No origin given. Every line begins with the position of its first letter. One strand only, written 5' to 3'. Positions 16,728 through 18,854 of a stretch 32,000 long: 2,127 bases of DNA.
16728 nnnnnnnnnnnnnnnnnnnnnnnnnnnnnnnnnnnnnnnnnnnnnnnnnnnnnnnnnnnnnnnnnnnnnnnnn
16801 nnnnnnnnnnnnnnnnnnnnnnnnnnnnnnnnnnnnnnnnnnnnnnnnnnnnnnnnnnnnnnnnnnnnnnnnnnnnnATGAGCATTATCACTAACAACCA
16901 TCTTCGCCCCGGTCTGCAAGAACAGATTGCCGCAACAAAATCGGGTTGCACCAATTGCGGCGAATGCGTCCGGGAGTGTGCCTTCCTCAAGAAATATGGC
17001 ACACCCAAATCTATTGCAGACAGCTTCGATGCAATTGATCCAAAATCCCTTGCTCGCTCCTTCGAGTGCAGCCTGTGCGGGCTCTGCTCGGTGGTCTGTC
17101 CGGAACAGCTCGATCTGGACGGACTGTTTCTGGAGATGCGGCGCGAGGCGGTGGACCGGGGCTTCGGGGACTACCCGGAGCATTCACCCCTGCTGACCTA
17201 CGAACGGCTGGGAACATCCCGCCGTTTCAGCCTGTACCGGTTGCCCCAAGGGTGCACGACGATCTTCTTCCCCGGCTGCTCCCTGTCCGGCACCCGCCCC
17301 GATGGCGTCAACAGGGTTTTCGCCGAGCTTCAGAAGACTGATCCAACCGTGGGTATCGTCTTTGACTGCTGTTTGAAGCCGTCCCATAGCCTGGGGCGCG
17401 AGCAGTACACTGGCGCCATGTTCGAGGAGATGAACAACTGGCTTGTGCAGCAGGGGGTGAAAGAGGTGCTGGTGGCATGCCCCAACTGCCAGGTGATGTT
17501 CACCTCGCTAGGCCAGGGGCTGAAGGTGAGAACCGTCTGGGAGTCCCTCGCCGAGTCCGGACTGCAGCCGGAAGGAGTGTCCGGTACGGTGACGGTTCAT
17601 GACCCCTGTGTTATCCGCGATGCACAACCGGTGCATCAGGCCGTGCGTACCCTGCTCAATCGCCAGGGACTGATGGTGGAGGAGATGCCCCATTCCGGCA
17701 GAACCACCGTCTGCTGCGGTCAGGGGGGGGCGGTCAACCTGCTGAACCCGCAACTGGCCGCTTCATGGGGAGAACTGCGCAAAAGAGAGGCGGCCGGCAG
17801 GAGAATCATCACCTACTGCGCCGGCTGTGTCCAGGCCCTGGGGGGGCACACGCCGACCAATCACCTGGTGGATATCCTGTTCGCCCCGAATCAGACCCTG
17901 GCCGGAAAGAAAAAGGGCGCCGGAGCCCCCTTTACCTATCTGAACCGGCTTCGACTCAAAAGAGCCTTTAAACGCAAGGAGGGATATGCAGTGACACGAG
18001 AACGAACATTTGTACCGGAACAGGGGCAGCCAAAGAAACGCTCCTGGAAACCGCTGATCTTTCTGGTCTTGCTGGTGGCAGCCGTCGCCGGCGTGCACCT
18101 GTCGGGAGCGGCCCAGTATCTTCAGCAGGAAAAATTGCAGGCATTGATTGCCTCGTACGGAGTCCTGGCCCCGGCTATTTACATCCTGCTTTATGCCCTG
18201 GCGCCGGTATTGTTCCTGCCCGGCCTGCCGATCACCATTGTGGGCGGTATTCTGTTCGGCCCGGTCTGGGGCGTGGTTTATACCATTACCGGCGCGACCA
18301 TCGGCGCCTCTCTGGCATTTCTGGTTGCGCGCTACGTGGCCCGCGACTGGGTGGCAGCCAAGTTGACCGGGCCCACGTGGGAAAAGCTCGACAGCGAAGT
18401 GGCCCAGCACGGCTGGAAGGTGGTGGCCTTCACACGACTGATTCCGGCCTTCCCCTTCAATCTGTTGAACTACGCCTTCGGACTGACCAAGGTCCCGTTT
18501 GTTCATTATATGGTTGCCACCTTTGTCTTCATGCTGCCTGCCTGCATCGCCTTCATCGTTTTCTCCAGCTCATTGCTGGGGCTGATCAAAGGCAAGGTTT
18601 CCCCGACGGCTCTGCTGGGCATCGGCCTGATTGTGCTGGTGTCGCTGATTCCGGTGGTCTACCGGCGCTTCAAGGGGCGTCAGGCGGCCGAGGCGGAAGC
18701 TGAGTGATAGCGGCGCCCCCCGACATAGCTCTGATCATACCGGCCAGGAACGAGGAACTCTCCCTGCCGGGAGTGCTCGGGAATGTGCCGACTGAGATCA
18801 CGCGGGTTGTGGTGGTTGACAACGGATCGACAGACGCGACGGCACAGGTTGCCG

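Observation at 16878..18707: Unusual fusion of a heterodisulfide-reductase-like Fe-S/CCG module to a TVP38/DedA membrane domain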

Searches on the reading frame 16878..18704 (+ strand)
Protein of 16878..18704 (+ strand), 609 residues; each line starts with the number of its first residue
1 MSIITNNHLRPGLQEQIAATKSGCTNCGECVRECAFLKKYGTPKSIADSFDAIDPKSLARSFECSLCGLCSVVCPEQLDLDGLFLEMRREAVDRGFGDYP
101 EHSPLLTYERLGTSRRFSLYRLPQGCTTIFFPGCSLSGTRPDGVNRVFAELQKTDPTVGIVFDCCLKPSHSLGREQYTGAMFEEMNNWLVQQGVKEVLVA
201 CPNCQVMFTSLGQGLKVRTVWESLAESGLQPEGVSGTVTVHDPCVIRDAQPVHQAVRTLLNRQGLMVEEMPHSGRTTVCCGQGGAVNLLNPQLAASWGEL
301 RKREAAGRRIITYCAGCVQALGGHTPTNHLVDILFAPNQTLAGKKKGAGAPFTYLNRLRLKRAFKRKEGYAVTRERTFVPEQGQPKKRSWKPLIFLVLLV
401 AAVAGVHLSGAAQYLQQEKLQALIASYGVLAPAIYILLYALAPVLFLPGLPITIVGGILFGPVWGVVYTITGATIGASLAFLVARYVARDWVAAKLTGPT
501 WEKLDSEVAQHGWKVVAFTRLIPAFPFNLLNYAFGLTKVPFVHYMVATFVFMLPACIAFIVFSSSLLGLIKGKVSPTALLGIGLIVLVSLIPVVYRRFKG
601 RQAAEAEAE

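Call 3: search_protein_families(library=pfam, proteins=[window:16878-18704:+], max_evalue=0.01)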
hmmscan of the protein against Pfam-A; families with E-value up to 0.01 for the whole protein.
window:16878-18704:+ (609 aa): 5 families
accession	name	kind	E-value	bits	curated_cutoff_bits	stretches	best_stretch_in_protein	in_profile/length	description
PF09335.16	VTT_dom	-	4.1e-26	92.3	33.9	1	447-563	1-121/123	VTT domain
PF02754.22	CCG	-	7.1e-13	48.9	20.6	2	238-320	1-83/85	Cysteine-rich domain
PF13534.11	Fer4_17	-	3.2e-10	40.9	22.2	1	24-79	2-61/61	4Fe-4S dicluster domain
PF13183.11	Fer4_8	-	1.9e-07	31.9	27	1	23-77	4-67/68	4Fe-4S dicluster domain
PF13187.11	Fer4_9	-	0.00057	20.3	27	1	24-77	2-50/52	4Fe-4S dicluster domain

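Call 4: search_protein_families(library=ncbifam, proteins=[window:16878-18704:+], max_evalue=0.01)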
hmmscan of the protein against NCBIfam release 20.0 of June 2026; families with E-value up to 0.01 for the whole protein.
window:16878-18704:+ (609 aa): 11 families
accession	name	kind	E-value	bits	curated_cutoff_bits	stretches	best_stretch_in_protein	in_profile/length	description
NF045663.1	diclust_near_Sec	equivalog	1.9e-68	231.3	530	1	26-367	310-664/759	pyridine nucleotide-disulfide oxidoreductase/dicluster-binding protein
NF004898.0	PRK06259.1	equivalog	7.3e-14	51.3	385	1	23-317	135-459/488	fumarate reductase (CoM/CoB) subunit TfrB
NF045670.1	quin_L_LdhH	equivalog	4.6e-13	48.3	800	1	128-324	469-688/706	L-lactate dehydrogenase (quinone) large subunit LdhH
NF008434.0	PRK11274.1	equivalog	2.6e-09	36.5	333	1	234-334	301-403/409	glycolate oxidase subunit GlcF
TIGR00273.1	TIGR00273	equivalog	1.5e-06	27.3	444.8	1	24-130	295-409/432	LutB/LldF family L-lactate oxidation iron-sulfur protein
NF045724.1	ferredox_TmcB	equivalog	0.00019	20.2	735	1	234-287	311-365/430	electron transfer complex ferredoxin TmcB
TIGR01945.1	rnfC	subfamily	0.001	17.7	245.95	1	14-80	355-420/435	RnfABCDGE type electron transport complex subunit C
NF007012.0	PRK09476.1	equivalog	0.0011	18.2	269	1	7-77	44-114/254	ferredoxin-type protein NapG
NF045796.1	DsrK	equivalog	0.0025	16.5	400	0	229-288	315-376/453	sulfate reduction electron transfer complex DsrMKJOP subunit DsrK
TIGR02512.1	FeFe_hydrog_A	subfamily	0.0031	16.4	405.95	1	19-76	4-64/375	[FeFe] hydrogenase, group A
TIGR02700.1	flavo_MJ0208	hypoth_equivalog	0.0086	15.4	251.35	0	20-93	146-208/234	dihydromethanopterin reductase (acceptor)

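Call 5: find_homologous_proteins(query=window:16878-18704:+)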
Query window:16878-18704:+ (609 aa): 1308 proteins with E <= 0.001 among 8000 candidates; the best 120 are listed.
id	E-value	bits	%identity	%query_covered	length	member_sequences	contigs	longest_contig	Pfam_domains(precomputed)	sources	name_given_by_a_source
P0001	0.0e+0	1362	97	100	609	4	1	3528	PF09335.17,PF13534.12,PF02754.22,PF13183.12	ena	-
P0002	0.0e+0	1221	88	100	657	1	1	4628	PF09335.17,PF13534.12,PF02754.22,PF13183.12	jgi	jgi:uncharacterized membrane protein YdjX (TVP38/TMEM64 family)/Fe-S oxidoreductase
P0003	0.0e+0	1207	85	100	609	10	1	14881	PF09335.17,PF13534.12,PF02754.22,PF13183.12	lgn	-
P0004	0.0e+0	1197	84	99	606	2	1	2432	PF09335.17,PF13534.12,PF02754.22,PF13183.12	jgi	jgi:uncharacterized membrane protein YdjX (TVP38/TMEM64 family)/Fe-S oxidoreductase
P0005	0.0e+0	1194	85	100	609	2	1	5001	PF09335.17,PF13534.12,PF02754.22,PF13183.12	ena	-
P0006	0.0e+0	1193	84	100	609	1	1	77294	PF09335.17,PF13534.12,PF02754.22,PF13183.12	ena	-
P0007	0.0e+0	1190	84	100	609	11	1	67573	PF09335.17,PF13534.12,PF02754.22,PF13183.12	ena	-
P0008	0.0e+0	1181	83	100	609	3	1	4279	PF09335.17,PF13534.12,PF02754.22,PF13183.12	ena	-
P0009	0.0e+0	1180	83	100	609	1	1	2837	PF09335.17,PF13534.12,PF02754.22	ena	-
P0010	0.0e+0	1180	83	100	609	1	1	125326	PF09335.17,PF13534.12,PF02754.22,PF13183.12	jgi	jgi:uncharacterized membrane protein YdjX (TVP38/TMEM64 family)/Fe-S oxidoreductase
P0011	0.0e+0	1178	84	99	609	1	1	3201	PF09335.17,PF13534.12,PF02754.22,PF13183.12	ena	-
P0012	0.0e+0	1177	83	100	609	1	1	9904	PF09335.17,PF13534.12,PF02754.22,PF13183.12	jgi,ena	-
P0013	0.0e+0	1173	83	100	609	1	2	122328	PF09335.17,PF13534.12,PF02754.22,PF13183.12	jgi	jgi:uncharacterized membrane protein YdjX (TVP38/TMEM64 family)/Fe-S oxidoreductase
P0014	0.0e+0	1173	84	100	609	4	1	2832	PF09335.17,PF13534.12,PF02754.22,PF13183.12,PF13187.12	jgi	-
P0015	0.0e+0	1171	83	100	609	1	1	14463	PF09335.17,PF13534.12,PF02754.22,PF13183.12,PF13187.12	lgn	-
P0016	0.0e+0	1171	82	100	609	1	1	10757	PF09335.17,PF13534.12,PF02754.22,PF13183.12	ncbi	-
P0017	0.0e+0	1169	82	100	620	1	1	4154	PF09335.17,PF13534.12,PF02754.22,PF13183.12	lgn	-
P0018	0.0e+0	1169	81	100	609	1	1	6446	PF09335.17,PF13534.12,PF02754.22,PF13183.12,PF13187.12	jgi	jgi:uncharacterized membrane protein YdjX (TVP38/TMEM64 family)/Fe-S oxidoreductase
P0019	0.0e+0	1165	81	100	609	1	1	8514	PF09335.17,PF13534.12,PF02754.22,PF13183.12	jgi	jgi:uncharacterized membrane protein YdjX (TVP38/TMEM64 family)/Fe-S oxidoreductase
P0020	0.0e+0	1164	82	100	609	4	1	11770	PF09335.17,PF13534.12,PF02754.22,PF13183.12,PF13187.12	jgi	jgi:uncharacterized membrane protein YdjX (TVP38/TMEM64 family)/Fe-S oxidoreductase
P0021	0.0e+0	1161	81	100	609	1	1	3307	PF09335.17,PF13534.12,PF02754.22,PF13183.12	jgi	jgi:uncharacterized membrane protein YdjX (TVP38/TMEM64 family)/Fe-S oxidoreductase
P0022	0.0e+0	1159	82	100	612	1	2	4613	PF09335.17,PF13534.12,PF02754.22,PF13183.12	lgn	-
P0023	0.0e+0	1158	82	100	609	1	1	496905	PF09335.17,PF13534.12,PF02754.22,PF13183.12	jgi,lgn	-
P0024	0.0e+0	1157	84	99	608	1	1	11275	PF09335.17,PF13534.12,PF02754.22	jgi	jgi:uncharacterized membrane protein YdjX (TVP38/TMEM64 family)/Fe-S oxidoreductase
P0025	0.0e+0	1156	82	100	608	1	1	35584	PF09335.17,PF13534.12,PF02754.22,PF13183.12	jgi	jgi:uncharacterized membrane protein YdjX (TVP38/TMEM64 family)/Fe-S oxidoreductase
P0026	0.0e+0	1156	81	100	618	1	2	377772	PF09335.17,PF13534.12,PF02754.22,PF13183.12,PF13187.12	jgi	jgi:uncharacterized membrane protein YdjX (TVP38/TMEM64 family)/Fe-S oxidoreductase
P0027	0.0e+0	1156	81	100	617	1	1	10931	PF09335.17,PF13534.12,PF02754.22,PF13183.12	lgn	-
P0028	0.0e+0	1155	81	100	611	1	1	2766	PF09335.17,PF13534.12,PF02754.22,PF13183.12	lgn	-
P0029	0.0e+0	1155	82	99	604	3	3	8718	PF09335.17,PF13534.12,PF02754.22,PF13183.12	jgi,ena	-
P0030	0.0e+0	1153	82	100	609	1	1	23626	PF09335.17,PF13534.12,PF02754.22,PF13183.12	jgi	jgi:uncharacterized membrane protein YdjX (TVP38/TMEM64 family)/Fe-S oxidoreductase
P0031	0.0e+0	1153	81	98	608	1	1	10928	PF09335.17,PF13534.12,PF02754.22,PF13183.12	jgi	jgi:uncharacterized membrane protein YdjX (TVP38/TMEM64 family)/Fe-S oxidoreductase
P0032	0.0e+0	1153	83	97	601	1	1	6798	PF09335.17,PF13534.12,PF02754.22,PF13183.12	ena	-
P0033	0.0e+0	1152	81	100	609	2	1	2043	PF09335.17,PF13534.12,PF02754.22,PF13183.12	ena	-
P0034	0.0e+0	1152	80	100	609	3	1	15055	PF09335.17,PF13534.12,PF02754.22,PF13183.12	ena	-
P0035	0.0e+0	1151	81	100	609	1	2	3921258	PF09335.17,PF13534.12,PF02754.22,PF13183.12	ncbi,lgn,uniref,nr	ncbi:VTT domain-containing protein [Geobacter sp. AOG2]|uniref:VTT domain-containing protein n=1 Tax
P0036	0.0e+0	1150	82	99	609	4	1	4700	PF09335.17,PF13534.12,PF02754.22,PF13183.12,PF13187.12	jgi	-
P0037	0.0e+0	1149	82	99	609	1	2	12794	PF09335.17,PF13534.12,PF02754.22,PF13183.12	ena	-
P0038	0.0e+0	1148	83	99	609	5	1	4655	PF09335.17,PF13534.12,PF02754.22,PF13183.12,PF13187.12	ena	-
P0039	0.0e+0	1147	81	100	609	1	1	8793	PF09335.17,PF13534.12,PF02754.22,PF13183.12,PF13187.12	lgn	-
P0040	0.0e+0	1145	82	99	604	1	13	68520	PF09335.17,PF13534.12,PF02754.22,PF13183.12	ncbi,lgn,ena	-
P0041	0.0e+0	1143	81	100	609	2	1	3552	PF09335.17,PF13534.12,PF02754.22,PF13183.12,PF13187.12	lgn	-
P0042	0.0e+0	1141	81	98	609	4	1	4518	PF09335.17,PF13534.12,PF02754.22,PF13183.12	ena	-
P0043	0.0e+0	1139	80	99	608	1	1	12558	PF09335.17,PF13534.12,PF02754.22,PF13183.12,PF13187.12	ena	-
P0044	0.0e+0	1137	80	100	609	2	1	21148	PF09335.17,PF13534.12,PF02754.22,PF13183.12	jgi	jgi:uncharacterized membrane protein YdjX (TVP38/TMEM64 family)/Fe-S oxidoreductase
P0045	0.0e+0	1135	80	100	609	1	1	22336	PF09335.17,PF13534.12,PF02754.22,PF13183.12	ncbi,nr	ncbi:MAG: VTT domain-containing protein [Desulfuromonadaceae bacterium]|nr:VTT domain-containing pro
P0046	0.0e+0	1135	79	100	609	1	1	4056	PF09335.17,PF13534.12,PF02754.22,PF13183.12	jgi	jgi:uncharacterized membrane protein YdjX (TVP38/TMEM64 family)/Fe-S oxidoreductase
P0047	0.0e+0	1130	82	99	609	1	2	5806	PF09335.17,PF13534.12,PF02754.22,PF13183.12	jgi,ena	-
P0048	0.0e+0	1128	82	99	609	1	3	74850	PF09335.17,PF13534.12,PF02754.22,PF13183.12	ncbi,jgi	ncbi:MAG: VTT domain-containing protein [Geobacteraceae bacterium]|jgi:uncharacterized membrane prot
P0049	0.0e+0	1128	81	99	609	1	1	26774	PF09335.17,PF13534.12,PF02754.22,PF13183.12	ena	-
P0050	0.0e+0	1124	80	100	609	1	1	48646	PF09335.17,PF13534.12,PF02754.22,PF13183.12,PF13187.12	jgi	jgi:uncharacterized membrane protein YdjX (TVP38/TMEM64 family)/Fe-S oxidoreductase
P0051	0.0e+0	1124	79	100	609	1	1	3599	PF09335.17,PF13534.12,PF02754.22,PF13183.12,PF13187.12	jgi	jgi:uncharacterized membrane protein YdjX (TVP38/TMEM64 family)/Fe-S oxidoreductase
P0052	0.0e+0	1122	80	100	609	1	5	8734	PF09335.17,PF13534.12,PF02754.22,PF13183.12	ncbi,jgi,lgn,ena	jgi:uncharacterized membrane protein YdjX (TVP38/TMEM64 family)/Fe-S oxidoreductase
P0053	0.0e+0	1120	79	98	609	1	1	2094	PF09335.17,PF13534.12,PF02754.22,PF13183.12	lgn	-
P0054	0.0e+0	1120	81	99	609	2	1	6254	PF09335.17,PF13534.12,PF02754.22,PF13237.12,PF13183.12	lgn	-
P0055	0.0e+0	1119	80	98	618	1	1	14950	PF09335.17,PF13534.12,PF02754.22,PF13183.12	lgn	-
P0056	0.0e+0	1118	79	100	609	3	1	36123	PF09335.17,PF13534.12,PF02754.22,PF13183.12,PF13187.12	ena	-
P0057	0.0e+0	1110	78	100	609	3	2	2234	PF09335.17,PF13534.12,PF02754.22,PF13183.12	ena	-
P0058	0.0e+0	1110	79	99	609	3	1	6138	PF09335.17,PF13534.12,PF02754.22,PF13183.12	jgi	-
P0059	0.0e+0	1106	78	99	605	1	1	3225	PF09335.17,PF13534.12,PF02754.22,PF13237.12,PF13183.12,PF13187.12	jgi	jgi:uncharacterized membrane protein YdjX (TVP38/TMEM64 family)/Fe-S oxidoreductase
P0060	0.0e+0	1099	78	99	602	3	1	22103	PF09335.17,PF13534.12,PF02754.22,PF13183.12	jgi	-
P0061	0.0e+0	1097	78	98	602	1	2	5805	PF09335.17,PF13534.12,PF02754.22,PF13183.12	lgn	-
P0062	0.0e+0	1096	77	99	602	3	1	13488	PF09335.17,PF13534.12,PF02754.22,PF13183.12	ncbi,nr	ncbi:MAG: VTT domain-containing protein [Deltaproteobacteria bacterium]|nr:VTT domain-containing pro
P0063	0.0e+0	1096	78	98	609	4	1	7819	PF09335.17,PF13534.12,PF02754.22,PF13183.12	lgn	-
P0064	0.0e+0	1095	77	100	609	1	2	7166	PF09335.17,PF13534.12,PF02754.22,PF13183.12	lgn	-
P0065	0.0e+0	1093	84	93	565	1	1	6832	PF09335.17,PF02754.22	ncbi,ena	-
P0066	0.0e+0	1088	77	100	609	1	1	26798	PF09335.17,PF13534.12,PF02754.22,PF13183.12,PF13187.12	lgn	-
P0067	0.0e+0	1088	77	99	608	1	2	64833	PF09335.17,PF13534.12,PF02754.22,PF13183.12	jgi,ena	-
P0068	0.0e+0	1087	77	100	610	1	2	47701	PF09335.17,PF13534.12,PF02754.22,PF13183.12,PF13187.12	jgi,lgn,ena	-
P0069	0.0e+0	1087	77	100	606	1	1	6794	PF09335.17,PF13534.12,PF02754.22,PF13183.12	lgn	-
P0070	0.0e+0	1077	76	99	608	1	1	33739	PF09335.17,PF13534.12,PF02754.22,PF13183.12,PF13187.12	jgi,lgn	jgi:uncharacterized membrane protein YdjX (TVP38/TMEM64 family)/Fe-S oxidoreductase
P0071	0.0e+0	1074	77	98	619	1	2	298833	PF09335.17,PF13534.12,PF02754.22,PF13183.12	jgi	jgi:uncharacterized membrane protein YdjX (TVP38/TMEM64 family)/ferredoxin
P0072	0.0e+0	1070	74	100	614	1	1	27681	PF09335.17,PF13534.12,PF02754.22,PF13183.12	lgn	-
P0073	0.0e+0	1061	76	99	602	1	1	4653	PF09335.17,PF13534.12,PF02754.22,PF13183.12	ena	-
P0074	0.0e+0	1059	77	97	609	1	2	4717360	PF09335.17,PF13534.12,PF02754.22,PF13183.12,PF13187.12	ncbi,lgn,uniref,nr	ncbi:VTT domain-containing protein [Geobacter sp. SVR]|uniref:VTT domain-containing protein n=1 Tax=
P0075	0.0e+0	1055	73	100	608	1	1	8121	PF09335.17,PF13534.12,PF02754.22,PF13183.12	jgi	jgi:uncharacterized membrane protein YdjX (TVP38/TMEM64 family)/Fe-S oxidoreductase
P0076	0.0e+0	1054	76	97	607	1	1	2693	PF09335.17,PF13534.12,PF02754.22,PF13183.12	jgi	jgi:uncharacterized membrane protein YdjX (TVP38/TMEM64 family)/Fe-S oxidoreductase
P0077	0.0e+0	1050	73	100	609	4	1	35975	PF09335.17,PF13534.12,PF02754.22,PF13183.12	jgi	-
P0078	0.0e+0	1047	75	100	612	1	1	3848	PF09335.17,PF13534.12,PF02754.22,PF13183.12,PF13187.12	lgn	-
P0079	0.0e+0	1045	75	97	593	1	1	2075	PF09335.17,PF13534.12,PF02754.22,PF13183.12,PF13187.12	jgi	jgi:uncharacterized membrane protein YdjX (TVP38/TMEM64 family)/Fe-S oxidoreductase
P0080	0.0e+0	1045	75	99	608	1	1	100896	PF09335.17,PF13534.12,PF02754.22,PF13183.12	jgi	jgi:uncharacterized membrane protein YdjX (TVP38/TMEM64 family)/Fe-S oxidoreductase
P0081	0.0e+0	1043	72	100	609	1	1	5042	PF09335.17,PF13534.12,PF02754.22,PF13183.12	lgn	-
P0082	0.0e+0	1042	74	100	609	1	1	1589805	PF09335.17,PF13534.12,PF02754.22,PF13183.12,PF13187.12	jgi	jgi:uncharacterized membrane protein YdjX (TVP38/TMEM64 family)/ferredoxin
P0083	0.0e+0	1038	74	100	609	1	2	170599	PF09335.17,PF13534.12,PF02754.22,PF13183.12,PF13187.12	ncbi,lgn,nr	ncbi:MAG: hypothetical protein EG822_08080 [Deltaproteobacteria bacterium]|nr:hypothetical protein [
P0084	0.0e+0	1035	75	99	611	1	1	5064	PF09335.17,PF13534.12,PF02754.22,PF13183.12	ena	-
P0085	0.0e+0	1035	74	99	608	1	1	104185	PF09335.17,PF13534.12,PF02754.22,PF13183.12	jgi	jgi:uncharacterized membrane protein YdjX (TVP38/TMEM64 family)/Fe-S oxidoreductase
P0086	0.0e+0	1034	75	99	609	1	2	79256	PF09335.17,PF13534.12,PF02754.22,PF13183.12,PF13187.12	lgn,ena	-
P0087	0.0e+0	1031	73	100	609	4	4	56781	PF09335.17,PF13534.12,PF02754.22,PF13183.12,PF13187.12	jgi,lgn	jgi:uncharacterized membrane protein YdjX (TVP38/TMEM64 family)/Fe-S oxidoreductase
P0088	0.0e+0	1031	74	97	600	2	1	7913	PF09335.17,PF13534.12,PF02754.22,PF13183.12,PF13187.12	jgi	jgi:uncharacterized membrane protein YdjX (TVP38/TMEM64 family)/Fe-S oxidoreductase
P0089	0.0e+0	1029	73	100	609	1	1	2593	PF09335.17,PF13534.12,PF02754.22,PF13183.12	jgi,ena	jgi:uncharacterized membrane protein YdjX (TVP38/TMEM64 family)/Fe-S oxidoreductase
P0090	0.0e+0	1028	72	99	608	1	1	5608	PF09335.17,PF13534.12,PF02754.22,PF13183.12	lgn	-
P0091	0.0e+0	1028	72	100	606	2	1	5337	PF09335.17,PF13534.12,PF02754.22,PF13183.12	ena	-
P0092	0.0e+0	1027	70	98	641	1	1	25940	PF09335.17,PF13534.12,PF02754.22,PF13183.12,PF13187.12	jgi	jgi:uncharacterized membrane protein YdjX (TVP38/TMEM64 family)/Fe-S oxidoreductase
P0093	0.0e+0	1024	72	98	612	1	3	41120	PF09335.17,PF13534.12,PF02754.22,PF13183.12,PF13187.12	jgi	jgi:uncharacterized membrane protein YdjX (TVP38/TMEM64 family)/Fe-S oxidoreductase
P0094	0.0e+0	1022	71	99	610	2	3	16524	PF09335.17,PF13534.12,PF02754.22,PF13183.12,PF13187.12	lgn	-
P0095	0.0e+0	1022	74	98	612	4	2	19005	PF09335.17,PF13534.12,PF02754.22,PF13183.12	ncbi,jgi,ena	-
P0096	0.0e+0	1019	73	99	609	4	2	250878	PF09335.17,PF13534.12,PF02754.22,PF13183.12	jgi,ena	-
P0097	0.0e+0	1018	73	100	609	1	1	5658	PF09335.17,PF13534.12,PF02754.22,PF13183.12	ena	-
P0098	0.0e+0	1018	73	99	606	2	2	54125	PF09335.17,PF13534.12,PF02754.22,PF13183.12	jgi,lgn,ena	-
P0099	0.0e+0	1018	72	99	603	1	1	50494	PF09335.17,PF13534.12,PF02754.22,PF13183.12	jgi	jgi:uncharacterized membrane protein YdjX (TVP38/TMEM64 family)/Fe-S oxidoreductase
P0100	0.0e+0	1018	72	100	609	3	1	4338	PF09335.17,PF13534.12,PF02754.22,PF13183.12,PF13187.12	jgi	-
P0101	0.0e+0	1017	71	100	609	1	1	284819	PF09335.17,PF13534.12,PF02754.22,PF13183.12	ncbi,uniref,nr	ncbi:VTT domain-containing protein [Geomesophilobacter sediminis]|uniref:VTT domain-containing prote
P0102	0.0e+0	1017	72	100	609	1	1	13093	PF09335.17,PF13534.12,PF02754.22,PF13183.12,PF13187.12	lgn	-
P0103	0.0e+0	1014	72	99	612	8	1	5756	PF09335.17,PF13534.12,PF02754.22,PF13183.12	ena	-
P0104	0.0e+0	1012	73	98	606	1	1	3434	PF09335.17,PF13534.12,PF02754.22,PF13183.12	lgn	-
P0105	0.0e+0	1011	72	99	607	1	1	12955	PF09335.17,PF13534.12,PF02754.22,PF13183.12,PF13187.12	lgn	-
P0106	3.1e-298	1008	84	86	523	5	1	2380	PF09335.17,PF02754.22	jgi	jgi:uncharacterized membrane protein YdjX (TVP38/TMEM64 family)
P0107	9.3e-298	1007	71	99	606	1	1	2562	PF09335.17,PF13534.12,PF02754.22,PF13237.12,PF13183.12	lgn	-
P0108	1.2e-296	1003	72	99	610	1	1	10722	PF09335.17,PF13534.12,PF02754.22,PF13183.12,PF13187.12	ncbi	ncbi:MAG TPA: VTT domain-containing protein [Geobacteraceae bacterium]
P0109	2.6e-296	1002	72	99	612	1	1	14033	PF09335.17,PF13534.12,PF02754.22,PF13183.12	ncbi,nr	ncbi:MAG: hypothetical protein EG824_07825 [Deltaproteobacteria bacterium]|nr:hypothetical protein [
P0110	2.8e-296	1002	71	98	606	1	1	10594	PF09335.17,PF13534.12,PF02754.22,PF13183.12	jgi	jgi:uncharacterized membrane protein YdjX (TVP38/TMEM64 family)/Fe-S oxidoreductase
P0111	1.6e-295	999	83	86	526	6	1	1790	PF09335.17,PF02754.22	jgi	jgi:uncharacterized membrane protein YdjX (TVP38/TMEM64 family)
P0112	2.2e-295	999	71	100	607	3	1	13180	PF09335.17,PF13534.12,PF02754.22,PF13183.12,PF13187.12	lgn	-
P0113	1.9e-294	996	69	100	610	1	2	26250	PF09335.17,PF13534.12,PF02754.22,PF13183.12,PF13187.12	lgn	-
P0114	1.4e-293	993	71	98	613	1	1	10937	PF09335.17,PF13534.12,PF02754.22,PF13237.12,PF13183.12,PF13187.12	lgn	-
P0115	9.2e-293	990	71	98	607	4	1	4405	PF09335.17,PF13534.12,PF02754.22,PF13183.12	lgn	-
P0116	2.2e-292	989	71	99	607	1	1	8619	PF09335.17,PF13534.12,PF02754.22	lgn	-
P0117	7.3e-290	981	69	99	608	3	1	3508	PF09335.17,PF13534.12,PF02754.22,PF13183.12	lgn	-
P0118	1.9e-288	976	70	99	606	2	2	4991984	PF09335.17,PF02754.22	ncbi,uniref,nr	ncbi:VTT domain-containing protein [Geomonas subterranea]|uniref:VTT domain-containing protein n=1 T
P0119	6.4e-288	974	70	99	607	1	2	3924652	PF09335.17,PF13534.12,PF02754.22,PF13183.12,PF13187.12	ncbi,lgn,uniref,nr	ncbi:hypothetical protein JCM30471_25550 [Desulfuromonas carbonis]|uniref:VTT domain-containing prot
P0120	1.2e-287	973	71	97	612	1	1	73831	PF09335.17,PF13534.12,PF02754.22,PF13183.12,PF13187.12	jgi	jgi:uncharacterized membrane protein YdjX (TVP38/TMEM64 family)/Fe-S oxidoreductase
